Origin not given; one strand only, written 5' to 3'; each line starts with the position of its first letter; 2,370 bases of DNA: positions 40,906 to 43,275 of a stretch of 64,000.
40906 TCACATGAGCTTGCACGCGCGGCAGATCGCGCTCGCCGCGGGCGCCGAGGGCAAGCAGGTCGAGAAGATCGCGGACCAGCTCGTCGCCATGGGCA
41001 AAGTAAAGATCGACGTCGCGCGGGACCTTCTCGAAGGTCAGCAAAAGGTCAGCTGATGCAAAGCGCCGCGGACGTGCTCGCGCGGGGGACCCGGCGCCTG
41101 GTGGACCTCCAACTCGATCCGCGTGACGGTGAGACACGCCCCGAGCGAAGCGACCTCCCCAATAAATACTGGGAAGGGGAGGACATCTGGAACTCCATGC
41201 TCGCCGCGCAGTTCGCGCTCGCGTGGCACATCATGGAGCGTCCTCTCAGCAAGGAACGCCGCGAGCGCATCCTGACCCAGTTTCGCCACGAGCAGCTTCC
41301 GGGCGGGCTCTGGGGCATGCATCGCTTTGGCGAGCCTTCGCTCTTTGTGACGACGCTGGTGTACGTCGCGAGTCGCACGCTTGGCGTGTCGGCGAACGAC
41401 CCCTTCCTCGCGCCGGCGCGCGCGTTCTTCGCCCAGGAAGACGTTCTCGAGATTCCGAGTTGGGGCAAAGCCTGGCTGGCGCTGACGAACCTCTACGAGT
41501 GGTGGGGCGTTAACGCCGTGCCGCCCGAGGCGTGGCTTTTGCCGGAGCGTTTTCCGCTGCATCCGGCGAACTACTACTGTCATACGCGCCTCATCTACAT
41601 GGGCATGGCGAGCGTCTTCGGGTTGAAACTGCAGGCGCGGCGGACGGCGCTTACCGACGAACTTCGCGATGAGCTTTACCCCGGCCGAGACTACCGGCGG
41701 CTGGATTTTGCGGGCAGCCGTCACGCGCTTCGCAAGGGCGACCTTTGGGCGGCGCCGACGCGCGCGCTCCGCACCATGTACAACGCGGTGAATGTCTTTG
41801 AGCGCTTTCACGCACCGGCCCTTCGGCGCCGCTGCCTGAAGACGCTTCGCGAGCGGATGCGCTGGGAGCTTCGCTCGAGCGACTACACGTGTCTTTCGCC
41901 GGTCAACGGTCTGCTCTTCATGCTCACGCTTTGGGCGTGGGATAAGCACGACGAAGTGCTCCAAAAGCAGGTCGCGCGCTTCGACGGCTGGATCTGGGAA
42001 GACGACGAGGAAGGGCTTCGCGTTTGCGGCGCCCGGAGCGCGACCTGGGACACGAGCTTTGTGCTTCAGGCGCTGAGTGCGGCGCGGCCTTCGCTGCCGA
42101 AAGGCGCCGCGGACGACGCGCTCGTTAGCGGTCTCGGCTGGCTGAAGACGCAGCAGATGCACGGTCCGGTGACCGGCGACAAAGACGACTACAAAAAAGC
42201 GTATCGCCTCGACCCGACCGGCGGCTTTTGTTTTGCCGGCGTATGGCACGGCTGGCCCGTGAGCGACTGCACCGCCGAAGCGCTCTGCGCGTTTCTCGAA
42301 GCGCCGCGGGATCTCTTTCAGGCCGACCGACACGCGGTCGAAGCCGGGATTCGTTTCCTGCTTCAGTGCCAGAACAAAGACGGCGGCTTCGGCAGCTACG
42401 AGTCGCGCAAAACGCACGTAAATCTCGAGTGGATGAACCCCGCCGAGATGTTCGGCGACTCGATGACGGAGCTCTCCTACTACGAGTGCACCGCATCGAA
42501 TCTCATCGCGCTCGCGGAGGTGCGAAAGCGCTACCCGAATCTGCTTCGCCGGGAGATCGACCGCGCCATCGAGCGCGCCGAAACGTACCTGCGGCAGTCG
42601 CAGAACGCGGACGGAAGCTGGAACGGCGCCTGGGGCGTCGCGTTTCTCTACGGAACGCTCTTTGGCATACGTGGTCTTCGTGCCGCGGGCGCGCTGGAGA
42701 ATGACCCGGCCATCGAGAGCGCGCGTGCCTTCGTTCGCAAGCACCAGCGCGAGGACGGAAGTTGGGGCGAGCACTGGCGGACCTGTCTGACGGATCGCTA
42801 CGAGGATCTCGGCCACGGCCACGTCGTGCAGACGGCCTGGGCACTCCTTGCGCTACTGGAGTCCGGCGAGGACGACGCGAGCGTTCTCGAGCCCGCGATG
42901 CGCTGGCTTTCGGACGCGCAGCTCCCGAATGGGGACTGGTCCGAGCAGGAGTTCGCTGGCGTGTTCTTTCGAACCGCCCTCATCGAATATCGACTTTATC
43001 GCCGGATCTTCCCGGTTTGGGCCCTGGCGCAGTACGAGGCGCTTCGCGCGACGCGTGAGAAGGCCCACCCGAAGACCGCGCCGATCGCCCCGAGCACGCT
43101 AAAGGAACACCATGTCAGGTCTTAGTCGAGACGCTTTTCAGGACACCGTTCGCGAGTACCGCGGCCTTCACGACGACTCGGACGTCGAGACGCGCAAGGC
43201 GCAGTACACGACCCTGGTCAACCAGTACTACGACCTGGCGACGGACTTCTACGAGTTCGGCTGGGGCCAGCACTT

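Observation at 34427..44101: Compact six-gene sterol biosynthesis operon in a bacterium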

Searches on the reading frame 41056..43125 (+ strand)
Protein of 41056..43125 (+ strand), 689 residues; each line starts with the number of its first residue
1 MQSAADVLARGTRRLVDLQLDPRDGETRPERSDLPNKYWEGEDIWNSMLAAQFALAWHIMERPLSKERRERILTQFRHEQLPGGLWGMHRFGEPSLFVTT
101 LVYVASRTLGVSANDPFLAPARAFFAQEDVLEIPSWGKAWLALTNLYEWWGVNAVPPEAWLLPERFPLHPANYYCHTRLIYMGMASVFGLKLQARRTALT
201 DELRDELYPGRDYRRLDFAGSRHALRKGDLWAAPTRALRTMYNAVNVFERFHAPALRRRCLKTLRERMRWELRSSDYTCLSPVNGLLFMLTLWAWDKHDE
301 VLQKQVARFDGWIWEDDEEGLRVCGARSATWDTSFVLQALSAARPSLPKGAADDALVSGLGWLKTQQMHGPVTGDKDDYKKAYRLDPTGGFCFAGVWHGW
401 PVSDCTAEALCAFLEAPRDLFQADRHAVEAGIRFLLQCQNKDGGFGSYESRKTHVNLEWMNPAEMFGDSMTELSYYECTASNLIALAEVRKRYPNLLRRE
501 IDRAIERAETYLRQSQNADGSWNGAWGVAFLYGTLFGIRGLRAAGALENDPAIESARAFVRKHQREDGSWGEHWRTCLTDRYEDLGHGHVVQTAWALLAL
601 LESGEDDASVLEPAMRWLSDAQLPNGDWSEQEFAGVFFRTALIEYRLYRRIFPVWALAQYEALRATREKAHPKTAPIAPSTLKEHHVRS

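Call 9: search_protein_families(library=pfam, proteins=[window:41056-43125:+])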
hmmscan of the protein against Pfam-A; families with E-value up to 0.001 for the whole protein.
window:41056-43125:+ (689 aa): 4 families
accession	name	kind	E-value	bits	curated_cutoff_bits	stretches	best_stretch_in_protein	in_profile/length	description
PF13243.12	SQHop_cyclase_C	-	3.8e-55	187.6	26.1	1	328-661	2-318/319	Squalene-hopene cyclase C-terminal domain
PF13249.12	SQHop_cyclase_N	-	8.3e-46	156.9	26.2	2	35-317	14-290/291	Squalene-hopene cyclase N-terminal domain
PF07678.20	TED_complement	-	4.9e-10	39.4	22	1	418-630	106-298/312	A-macroglobulin TED domain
PF00432.27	Prenyltrans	-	2.1e-08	34.4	26.5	1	424-624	48-211/304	Prenyltransferase alpha-alpha toroid domain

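Call 10: search_protein_families(library=ncbifam, proteins=[window:41056-43125:+])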
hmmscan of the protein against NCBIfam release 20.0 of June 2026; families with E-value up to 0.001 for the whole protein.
window:41056-43125:+ (689 aa): 5 families
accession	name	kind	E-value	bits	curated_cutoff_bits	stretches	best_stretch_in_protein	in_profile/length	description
TIGR03463.1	osq_cycl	subfamily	3.9e-193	643.2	851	1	36-660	11-634/634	2,3-oxidosqualene cyclase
TIGR01787.1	squalene_cyclas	subfamily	3.5e-141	471.9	322.7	1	35-661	15-621/622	squalene/oxidosqualene cyclases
TIGR01507.1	hopene_cyclase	equivalog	3.1e-75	253.8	431.1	1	37-666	36-639/640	squalene--hopene cyclase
TIGR04277.1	squa_tetra_cyc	equivalog_domain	1.5e-17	63.4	500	1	425-661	382-621/624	tetrahymanol synthase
NF053823.1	SCO2321_fam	equivalog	3.1e-07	29.6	300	0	423-451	116-144/405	SCO2321 family membrane protein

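Call 13: find_related_loci(query=window:41056-43125:+, collection=genome_contigs, flank=10000)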
Query window:41056-43125:+ (689 aa) in genome_contigs; peptide patterns used: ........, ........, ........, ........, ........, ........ (x = any residue, [..] = any of these).
88 stretches matched a pattern; 76 encode a relative of the query (tblastn E <= 1e-3); 76 distinct loci.
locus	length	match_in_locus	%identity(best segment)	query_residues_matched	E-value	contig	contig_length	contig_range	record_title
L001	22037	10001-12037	70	1-686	0e+0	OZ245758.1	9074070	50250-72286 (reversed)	MAG: Polyangiales bacterium isolate 1b4c1a86-0460-4abd-8bdf-cdfbe91d77c6 genome assembly, chromosome: 1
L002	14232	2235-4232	73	4-672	0e+0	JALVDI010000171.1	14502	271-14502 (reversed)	MAG: Polyangiaceae bacterium isolate 134-614_metabat2_scaf2bin.026 134-614_scaffold_1896_c1, whole genome shotgun sequen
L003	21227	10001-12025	67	4-661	0e+0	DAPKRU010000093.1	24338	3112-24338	MAG TPA_asm: Polyangiaceae bacterium LLY-WYZ-15_(1-7) isolate LLY-WYZ-15_3 k141_1424992, whole genome shotgun sequence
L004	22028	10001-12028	65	1-661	0e+0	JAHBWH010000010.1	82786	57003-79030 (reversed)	MAG: Myxococcales bacterium isolate ACE_MYX12 MYX12_10, whole genome shotgun sequence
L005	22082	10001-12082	63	1-678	0e+0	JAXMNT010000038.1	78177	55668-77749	MAG: Deltaproteobacteria bacterium isolate EC_MBin.16 ECX_390CoAssmbCtg, whole genome shotgun sequence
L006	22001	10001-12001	60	4-673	0e+0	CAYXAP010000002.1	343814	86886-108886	MAG TPA_asm: uncultured Sandaracinus sp. isolate SRP321284_co1_170 genome assembly, contig: NODE_10_length_343814_cov_16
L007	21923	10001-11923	63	36-661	0e+0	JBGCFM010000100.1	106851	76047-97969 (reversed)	MAG: Polyangiales bacterium isolate SGMAG-21 contig100, whole genome shotgun sequence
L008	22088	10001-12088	56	4-673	0e+0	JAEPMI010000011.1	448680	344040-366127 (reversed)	MAG: Deltaproteobacteria bacterium isolate HCUG1432-5 NODE_11_length_448680_cov_30.928944, whole genome shotgun sequence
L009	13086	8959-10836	58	36-660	0e+0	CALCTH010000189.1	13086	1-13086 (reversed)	MAG TPA_asm: uncultured Myxococcales bacterium isolate SRR3401483_bin.95_CONCOCT_v1.1_MAG genome assembly, contig: ERZ17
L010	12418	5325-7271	55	39-684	0e+0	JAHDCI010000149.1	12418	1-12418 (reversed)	MAG: Myxococcota bacterium isolate MAG-130 RZ_14556, whole genome shotgun sequence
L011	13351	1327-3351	56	1-672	0e+0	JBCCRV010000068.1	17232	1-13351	MAG: Myxococcota bacterium isolate P01_D01_bin.40 k141_2325172_length_17232_cov_9.5981, whole genome shotgun sequence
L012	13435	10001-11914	54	38-673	0e+0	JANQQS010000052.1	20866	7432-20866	MAG: Myxococcota bacterium isolate IP29b_bin.34 k99_2498668, whole genome shotgun sequence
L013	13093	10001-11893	55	31-671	0e+0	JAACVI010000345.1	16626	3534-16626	MAG: Myxococcales bacterium isolate CG_2015-01_69_45 CG_2015-01_curated_scaffold_4100, whole genome shotgun sequence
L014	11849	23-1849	57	75-680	0e+0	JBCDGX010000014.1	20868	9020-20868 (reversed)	MAG: Myxococcota bacterium isolate P01_H01_bin.142 k141_2652544_length_20868_cov_20.7062, whole genome shotgun sequence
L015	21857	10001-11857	51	39-667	0e+0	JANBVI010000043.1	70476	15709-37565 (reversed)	MAG: Fischerella sp. CENA71 Contig_43, whole genome shotgun sequence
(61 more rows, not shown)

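Call 34: search_solved_structures(query=window:41056-43125:+, show_alignments=1, max_evalue=1e-20)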
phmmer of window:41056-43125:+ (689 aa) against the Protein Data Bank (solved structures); distinct sequences matched with E-value up to 1e-20: 6.
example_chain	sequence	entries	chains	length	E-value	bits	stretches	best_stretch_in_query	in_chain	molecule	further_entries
1w6k_A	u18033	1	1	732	6.2e-119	401.3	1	38-668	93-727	LANOSTEROL SYNTHASE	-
1w6j_A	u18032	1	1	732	9.6e-119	400.7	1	38-668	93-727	LANOSTEROL SYNTHASE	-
8j5z_A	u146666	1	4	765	2.1e-105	356.6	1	61-661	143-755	Terpene cyclase/mutase family member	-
1gsz_A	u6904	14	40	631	3.7e-52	180.6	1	37-662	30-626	SQUALENE--HOPENE CYCLASE | SQUALENE-HOPENE CYCLASE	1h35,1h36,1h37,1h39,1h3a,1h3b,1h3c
2sqc_A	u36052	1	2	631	6.9e-52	179.7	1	37-662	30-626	SQUALENE-HOPENE CYCLASE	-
3sqc_A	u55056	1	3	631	2.5e-51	177.8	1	37-662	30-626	SQUALENE--HOPENE CYCLASE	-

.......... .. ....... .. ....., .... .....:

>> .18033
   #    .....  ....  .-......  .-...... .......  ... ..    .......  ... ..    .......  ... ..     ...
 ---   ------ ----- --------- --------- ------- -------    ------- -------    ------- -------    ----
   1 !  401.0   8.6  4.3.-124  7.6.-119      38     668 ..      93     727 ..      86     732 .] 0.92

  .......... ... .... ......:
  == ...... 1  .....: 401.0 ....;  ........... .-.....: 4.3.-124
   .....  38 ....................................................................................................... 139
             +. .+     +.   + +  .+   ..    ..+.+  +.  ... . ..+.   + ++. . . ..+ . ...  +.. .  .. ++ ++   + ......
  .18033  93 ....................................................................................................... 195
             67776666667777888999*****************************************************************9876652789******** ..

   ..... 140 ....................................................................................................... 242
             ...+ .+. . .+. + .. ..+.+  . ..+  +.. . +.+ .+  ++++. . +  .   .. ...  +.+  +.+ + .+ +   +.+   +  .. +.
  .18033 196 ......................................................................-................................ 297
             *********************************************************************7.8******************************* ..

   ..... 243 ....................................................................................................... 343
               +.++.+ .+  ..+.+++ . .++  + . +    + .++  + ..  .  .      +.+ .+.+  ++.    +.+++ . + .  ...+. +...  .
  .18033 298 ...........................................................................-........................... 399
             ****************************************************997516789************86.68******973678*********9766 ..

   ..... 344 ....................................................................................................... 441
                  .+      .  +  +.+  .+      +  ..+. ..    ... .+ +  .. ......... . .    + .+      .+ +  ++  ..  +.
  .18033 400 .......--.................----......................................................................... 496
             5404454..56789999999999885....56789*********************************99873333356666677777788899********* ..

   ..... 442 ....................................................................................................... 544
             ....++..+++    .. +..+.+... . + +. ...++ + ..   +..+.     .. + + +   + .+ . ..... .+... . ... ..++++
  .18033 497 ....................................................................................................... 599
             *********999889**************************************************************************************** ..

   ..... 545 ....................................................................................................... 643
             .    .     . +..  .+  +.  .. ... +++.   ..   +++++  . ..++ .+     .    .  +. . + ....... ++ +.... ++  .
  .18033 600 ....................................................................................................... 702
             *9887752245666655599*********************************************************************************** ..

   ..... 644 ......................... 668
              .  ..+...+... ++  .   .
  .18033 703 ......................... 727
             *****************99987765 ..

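Call 101: find_homologous_proteins(query=L012:8517-9929:+, max_evalue=1e-60)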
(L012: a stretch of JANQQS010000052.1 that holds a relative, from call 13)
Query L012:8517-9929:+ (471 aa): 3058 proteins with E <= 1e-60 among 8000 candidates; the best 120 are listed.
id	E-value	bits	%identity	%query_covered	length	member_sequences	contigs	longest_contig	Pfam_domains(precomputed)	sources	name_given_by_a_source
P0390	0.0e+0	1091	100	100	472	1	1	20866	PF00067.28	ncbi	-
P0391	7.4e-212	722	69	96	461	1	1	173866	PF00067.28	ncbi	ncbi:MAG: cytochrome P450 [Myxococcota bacterium]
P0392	1.2e-209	715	67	97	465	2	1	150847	PF00067.28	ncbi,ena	-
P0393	1.6e-203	695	66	94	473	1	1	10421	PF00067.28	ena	-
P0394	4.2e-199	680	64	98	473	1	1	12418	PF00067.28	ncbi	-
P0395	1.9e-191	655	64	96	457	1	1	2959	PF00067.28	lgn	-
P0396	5.4e-191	654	63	96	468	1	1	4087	PF00067.28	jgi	jgi:sterol 14-demethylase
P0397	2.1e-188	645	61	97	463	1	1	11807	PF00067.28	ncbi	-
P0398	1.6e-185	636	62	95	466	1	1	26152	PF00067.28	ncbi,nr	ncbi:MAG: cytochrome P450 [Proteobacteria bacterium]|nr:cytochrome P450 [Pseudomonadota bacterium]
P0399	3.1e-183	628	60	98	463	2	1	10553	PF00067.28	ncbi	-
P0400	3.4e-183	628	60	98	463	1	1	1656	PF00067.28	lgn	-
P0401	3.7e-183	628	60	95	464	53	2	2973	PF00067.28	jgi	-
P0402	4.2e-181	621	61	93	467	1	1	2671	PF00067.28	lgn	-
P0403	1.7e-180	619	59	97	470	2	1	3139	PF00067.28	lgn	-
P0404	6.6e-179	614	60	94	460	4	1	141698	PF00067.28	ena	-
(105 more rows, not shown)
